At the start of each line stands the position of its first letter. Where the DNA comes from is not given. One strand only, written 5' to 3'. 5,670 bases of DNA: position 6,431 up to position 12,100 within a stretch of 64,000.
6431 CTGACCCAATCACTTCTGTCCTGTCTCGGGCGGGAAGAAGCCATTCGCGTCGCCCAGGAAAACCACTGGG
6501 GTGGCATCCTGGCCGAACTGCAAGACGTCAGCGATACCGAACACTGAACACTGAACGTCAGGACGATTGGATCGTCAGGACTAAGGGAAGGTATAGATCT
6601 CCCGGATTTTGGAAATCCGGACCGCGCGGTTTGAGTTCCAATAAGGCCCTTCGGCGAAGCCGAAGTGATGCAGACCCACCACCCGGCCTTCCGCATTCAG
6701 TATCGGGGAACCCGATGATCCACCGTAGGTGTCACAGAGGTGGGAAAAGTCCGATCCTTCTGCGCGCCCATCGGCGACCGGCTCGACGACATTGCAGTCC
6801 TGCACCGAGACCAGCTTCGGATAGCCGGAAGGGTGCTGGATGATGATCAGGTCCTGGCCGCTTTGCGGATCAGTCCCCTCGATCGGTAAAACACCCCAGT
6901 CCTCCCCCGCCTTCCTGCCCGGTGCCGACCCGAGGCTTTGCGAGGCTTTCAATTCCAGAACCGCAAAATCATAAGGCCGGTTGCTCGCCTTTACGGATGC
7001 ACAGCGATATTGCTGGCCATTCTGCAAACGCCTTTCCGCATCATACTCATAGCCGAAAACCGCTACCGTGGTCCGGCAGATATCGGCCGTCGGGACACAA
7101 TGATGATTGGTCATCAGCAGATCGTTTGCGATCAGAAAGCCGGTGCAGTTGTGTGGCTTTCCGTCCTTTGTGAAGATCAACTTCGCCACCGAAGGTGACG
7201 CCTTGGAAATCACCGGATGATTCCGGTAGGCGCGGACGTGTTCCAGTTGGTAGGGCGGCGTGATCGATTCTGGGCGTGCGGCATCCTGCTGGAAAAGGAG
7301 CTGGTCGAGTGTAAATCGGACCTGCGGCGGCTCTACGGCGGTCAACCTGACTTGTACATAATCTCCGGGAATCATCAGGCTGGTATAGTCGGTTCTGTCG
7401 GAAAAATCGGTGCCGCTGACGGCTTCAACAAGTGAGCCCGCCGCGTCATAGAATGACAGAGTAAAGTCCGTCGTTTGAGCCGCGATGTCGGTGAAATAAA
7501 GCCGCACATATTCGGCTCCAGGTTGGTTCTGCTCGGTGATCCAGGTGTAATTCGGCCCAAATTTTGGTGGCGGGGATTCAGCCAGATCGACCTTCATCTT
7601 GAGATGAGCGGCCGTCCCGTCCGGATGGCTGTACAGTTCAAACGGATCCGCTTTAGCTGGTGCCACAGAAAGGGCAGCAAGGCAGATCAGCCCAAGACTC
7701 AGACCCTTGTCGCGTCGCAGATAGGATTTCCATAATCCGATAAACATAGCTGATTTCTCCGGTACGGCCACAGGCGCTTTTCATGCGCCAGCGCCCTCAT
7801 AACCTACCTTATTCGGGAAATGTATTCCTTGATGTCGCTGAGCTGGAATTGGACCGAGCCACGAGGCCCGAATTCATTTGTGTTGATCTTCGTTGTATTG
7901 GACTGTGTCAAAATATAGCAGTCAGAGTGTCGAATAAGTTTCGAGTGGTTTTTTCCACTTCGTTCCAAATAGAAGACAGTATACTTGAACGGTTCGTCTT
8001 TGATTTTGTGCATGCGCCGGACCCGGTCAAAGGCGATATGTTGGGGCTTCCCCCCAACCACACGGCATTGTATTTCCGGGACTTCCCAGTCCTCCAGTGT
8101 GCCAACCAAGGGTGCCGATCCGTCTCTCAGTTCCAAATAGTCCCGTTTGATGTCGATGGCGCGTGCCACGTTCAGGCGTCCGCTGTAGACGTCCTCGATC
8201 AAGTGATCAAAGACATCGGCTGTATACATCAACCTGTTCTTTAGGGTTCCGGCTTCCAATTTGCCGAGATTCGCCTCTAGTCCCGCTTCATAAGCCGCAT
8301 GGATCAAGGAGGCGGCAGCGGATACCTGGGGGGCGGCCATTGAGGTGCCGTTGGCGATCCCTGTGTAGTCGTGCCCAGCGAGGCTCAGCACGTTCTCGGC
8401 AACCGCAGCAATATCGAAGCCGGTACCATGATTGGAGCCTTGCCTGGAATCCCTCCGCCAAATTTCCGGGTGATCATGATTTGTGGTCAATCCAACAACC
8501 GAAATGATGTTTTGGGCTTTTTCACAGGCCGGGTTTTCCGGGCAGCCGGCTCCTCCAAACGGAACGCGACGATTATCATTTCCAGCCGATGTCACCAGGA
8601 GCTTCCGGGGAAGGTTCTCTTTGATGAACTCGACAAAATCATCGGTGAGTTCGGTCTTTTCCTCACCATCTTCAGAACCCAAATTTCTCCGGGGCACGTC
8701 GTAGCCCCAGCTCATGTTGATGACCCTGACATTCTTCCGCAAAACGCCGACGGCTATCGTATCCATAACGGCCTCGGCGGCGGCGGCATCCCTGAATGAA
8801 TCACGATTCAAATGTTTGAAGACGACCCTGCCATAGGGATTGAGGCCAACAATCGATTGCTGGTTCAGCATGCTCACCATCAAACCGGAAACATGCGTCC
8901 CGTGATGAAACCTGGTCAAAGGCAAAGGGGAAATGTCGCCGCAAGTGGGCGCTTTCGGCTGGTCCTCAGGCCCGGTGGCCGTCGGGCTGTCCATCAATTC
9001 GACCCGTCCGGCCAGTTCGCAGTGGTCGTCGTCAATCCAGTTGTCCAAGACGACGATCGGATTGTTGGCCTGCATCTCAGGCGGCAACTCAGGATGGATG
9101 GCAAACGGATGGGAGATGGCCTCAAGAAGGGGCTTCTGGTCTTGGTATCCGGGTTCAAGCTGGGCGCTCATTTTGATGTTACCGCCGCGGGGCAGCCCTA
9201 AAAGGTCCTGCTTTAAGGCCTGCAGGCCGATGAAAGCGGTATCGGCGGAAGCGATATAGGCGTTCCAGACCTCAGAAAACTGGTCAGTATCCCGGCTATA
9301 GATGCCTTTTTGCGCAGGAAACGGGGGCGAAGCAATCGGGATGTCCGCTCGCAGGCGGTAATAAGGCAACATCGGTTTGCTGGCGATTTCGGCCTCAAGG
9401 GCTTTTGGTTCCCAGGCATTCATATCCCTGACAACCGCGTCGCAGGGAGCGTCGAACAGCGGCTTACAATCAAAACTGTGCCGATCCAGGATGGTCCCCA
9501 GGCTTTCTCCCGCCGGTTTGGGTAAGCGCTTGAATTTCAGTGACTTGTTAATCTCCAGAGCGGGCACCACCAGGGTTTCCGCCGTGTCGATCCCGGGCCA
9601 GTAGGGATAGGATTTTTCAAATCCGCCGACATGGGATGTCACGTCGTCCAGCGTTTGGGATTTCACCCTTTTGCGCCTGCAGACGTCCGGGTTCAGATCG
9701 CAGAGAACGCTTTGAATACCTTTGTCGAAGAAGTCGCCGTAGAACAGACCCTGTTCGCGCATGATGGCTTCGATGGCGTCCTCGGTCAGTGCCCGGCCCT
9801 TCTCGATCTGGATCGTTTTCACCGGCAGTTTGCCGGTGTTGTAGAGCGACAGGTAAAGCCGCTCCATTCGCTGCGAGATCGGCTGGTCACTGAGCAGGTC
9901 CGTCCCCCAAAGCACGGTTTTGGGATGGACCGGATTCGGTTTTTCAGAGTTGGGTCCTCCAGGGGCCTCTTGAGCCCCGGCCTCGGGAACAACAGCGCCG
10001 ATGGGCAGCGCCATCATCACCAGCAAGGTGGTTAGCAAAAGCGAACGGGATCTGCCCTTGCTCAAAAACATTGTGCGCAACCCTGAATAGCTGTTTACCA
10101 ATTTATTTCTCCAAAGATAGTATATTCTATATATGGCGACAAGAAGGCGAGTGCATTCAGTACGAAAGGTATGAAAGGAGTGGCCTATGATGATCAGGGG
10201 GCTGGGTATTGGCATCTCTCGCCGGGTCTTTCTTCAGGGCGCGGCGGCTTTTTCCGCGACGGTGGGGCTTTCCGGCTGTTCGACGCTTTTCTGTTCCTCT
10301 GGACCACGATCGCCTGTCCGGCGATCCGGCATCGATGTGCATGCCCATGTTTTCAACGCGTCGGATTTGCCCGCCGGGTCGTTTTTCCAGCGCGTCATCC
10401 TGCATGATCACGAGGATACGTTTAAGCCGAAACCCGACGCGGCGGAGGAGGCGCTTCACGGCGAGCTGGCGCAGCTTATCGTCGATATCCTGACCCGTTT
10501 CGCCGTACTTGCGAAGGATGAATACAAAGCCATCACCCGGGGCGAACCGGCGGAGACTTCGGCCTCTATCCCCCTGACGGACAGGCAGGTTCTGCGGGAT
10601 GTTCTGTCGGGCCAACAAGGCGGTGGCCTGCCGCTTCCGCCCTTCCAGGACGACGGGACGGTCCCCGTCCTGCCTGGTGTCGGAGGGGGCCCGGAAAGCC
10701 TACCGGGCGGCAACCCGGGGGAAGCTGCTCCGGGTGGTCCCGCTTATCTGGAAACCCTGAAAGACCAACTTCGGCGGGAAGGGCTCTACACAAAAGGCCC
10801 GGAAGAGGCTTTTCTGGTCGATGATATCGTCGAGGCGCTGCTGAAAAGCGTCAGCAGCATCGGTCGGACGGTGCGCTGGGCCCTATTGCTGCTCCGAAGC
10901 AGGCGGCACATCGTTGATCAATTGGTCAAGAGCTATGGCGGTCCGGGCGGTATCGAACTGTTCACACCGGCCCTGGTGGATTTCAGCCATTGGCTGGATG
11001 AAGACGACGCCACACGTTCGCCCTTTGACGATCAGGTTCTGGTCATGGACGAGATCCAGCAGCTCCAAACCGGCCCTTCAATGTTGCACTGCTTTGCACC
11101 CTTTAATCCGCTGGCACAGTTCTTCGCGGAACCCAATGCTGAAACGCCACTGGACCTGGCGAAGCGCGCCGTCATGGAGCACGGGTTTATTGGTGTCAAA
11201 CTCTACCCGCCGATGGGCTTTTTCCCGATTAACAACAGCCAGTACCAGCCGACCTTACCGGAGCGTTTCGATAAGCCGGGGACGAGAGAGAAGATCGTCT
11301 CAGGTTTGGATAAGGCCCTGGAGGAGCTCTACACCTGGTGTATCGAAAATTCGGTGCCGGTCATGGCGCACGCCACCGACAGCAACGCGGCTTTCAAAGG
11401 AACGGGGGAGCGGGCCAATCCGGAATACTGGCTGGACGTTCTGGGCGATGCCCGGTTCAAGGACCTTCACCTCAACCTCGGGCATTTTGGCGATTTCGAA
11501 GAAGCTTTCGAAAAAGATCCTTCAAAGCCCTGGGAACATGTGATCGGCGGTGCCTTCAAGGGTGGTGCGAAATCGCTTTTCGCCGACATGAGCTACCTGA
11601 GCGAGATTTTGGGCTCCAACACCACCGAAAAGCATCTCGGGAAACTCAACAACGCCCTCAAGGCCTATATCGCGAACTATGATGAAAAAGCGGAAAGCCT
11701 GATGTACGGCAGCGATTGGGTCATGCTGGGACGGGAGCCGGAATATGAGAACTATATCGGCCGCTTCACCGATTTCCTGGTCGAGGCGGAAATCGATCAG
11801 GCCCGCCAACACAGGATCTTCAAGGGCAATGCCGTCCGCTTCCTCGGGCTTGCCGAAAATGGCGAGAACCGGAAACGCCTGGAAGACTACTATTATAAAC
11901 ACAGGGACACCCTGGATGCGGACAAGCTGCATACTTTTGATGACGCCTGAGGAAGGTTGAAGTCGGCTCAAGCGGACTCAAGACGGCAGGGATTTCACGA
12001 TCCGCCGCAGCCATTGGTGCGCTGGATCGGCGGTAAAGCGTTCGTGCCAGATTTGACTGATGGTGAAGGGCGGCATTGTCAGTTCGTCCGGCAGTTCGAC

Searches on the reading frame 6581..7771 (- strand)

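Call 71: search_protein_families(library=pfam, proteins=[window:6581-7771:-], max_evalue=0.0001)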
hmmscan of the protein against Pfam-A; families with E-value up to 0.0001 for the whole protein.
window:6581-7771:- (396 aa): 3 families
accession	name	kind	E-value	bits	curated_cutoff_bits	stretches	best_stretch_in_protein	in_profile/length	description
PF13365.12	Trypsin_2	-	3.2e-24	86.7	27.6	1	209-367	1-144/144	Trypsin-like peptidase domain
PF00089.32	Trypsin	-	1.7e-10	41.5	20.6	1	190-375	10-202/220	Trypsin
PF10459.15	Peptidase_S46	-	5.2e-06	25.9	22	0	346-368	628-650/698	Peptidase S46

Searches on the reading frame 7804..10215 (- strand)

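Call 71: search_protein_families(library=pfam, proteins=[window:7804-10215:-], max_evalue=0.0001)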
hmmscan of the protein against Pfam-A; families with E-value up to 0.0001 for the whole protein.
window:7804-10215:- (803 aa): 1 family
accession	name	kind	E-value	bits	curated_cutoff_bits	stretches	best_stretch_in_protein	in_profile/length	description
PF00082.27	Peptidase_S8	-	2.7e-22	79.9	21.8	1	388-670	7-278/288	Subtilase family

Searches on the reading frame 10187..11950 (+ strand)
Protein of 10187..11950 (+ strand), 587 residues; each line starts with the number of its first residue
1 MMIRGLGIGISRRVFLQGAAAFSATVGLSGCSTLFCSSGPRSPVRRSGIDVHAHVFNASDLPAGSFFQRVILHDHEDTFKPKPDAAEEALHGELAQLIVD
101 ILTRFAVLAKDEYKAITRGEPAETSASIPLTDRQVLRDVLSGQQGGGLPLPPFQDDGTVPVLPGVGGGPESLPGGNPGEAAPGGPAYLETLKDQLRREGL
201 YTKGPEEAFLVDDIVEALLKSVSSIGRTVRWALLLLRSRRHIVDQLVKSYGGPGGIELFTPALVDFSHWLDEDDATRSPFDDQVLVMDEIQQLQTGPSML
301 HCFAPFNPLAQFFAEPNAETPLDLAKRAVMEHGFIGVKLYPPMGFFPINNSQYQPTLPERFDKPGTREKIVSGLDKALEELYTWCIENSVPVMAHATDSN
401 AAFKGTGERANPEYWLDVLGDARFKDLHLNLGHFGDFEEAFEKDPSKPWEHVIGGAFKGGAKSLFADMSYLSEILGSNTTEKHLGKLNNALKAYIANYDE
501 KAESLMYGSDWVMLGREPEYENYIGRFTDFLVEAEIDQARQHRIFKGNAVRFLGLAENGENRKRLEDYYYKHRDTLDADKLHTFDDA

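Call 71: search_protein_families(library=pfam, proteins=[window:10187-11950:+], max_evalue=0.0001)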
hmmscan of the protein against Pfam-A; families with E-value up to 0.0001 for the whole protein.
window:10187-11950:+ (587 aa): 1 family
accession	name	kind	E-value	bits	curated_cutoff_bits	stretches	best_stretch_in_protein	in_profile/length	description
PF04909.20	Amidohydro_2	-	1.6e-14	54.8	26.4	1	313-555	86-289/289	Amidohydrolase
